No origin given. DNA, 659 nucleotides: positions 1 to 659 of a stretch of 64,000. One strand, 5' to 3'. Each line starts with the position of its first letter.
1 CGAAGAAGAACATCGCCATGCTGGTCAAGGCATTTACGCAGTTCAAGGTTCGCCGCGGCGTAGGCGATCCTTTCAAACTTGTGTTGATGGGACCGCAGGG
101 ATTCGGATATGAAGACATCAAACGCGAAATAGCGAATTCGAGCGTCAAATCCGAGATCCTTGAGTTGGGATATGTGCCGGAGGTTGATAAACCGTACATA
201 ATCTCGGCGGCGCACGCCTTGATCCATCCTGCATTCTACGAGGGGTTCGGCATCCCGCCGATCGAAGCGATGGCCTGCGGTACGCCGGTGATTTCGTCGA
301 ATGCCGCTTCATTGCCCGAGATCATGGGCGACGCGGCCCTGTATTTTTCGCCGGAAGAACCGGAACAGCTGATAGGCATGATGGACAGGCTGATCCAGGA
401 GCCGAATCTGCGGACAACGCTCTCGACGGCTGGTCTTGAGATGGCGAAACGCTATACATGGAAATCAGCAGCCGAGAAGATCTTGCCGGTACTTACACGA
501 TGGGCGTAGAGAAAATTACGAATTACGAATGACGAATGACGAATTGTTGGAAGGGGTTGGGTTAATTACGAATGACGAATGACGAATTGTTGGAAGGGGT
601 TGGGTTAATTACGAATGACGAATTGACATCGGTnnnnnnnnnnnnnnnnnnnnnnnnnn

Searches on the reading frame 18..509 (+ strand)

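Call 8: search_protein_families(library=pfam, proteins=[window:18-509:+], max_evalue=0.00001)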
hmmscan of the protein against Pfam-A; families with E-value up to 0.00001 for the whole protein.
window:18-509:+ (163 aa): 4 families
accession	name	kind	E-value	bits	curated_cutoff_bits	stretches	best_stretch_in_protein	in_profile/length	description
PF00534.26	Glycos_transf_1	-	2e-24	86.5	26.4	1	2-139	33-169/172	Glycosyl transferases group 1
PF13692.12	Glyco_trans_1_4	-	9.8e-19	68.5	27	1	2-127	20-141/142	Glycosyl transferases group 1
PF13524.12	Glyco_trans_1_2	-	9.2e-08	32.6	25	1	22-156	18-143/144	Glycosyl transferase-like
PF20706.3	GT4-conflict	-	4.2e-07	29.7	26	1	13-119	227-333/385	Family 4 Glycosyltransferase in conflict systems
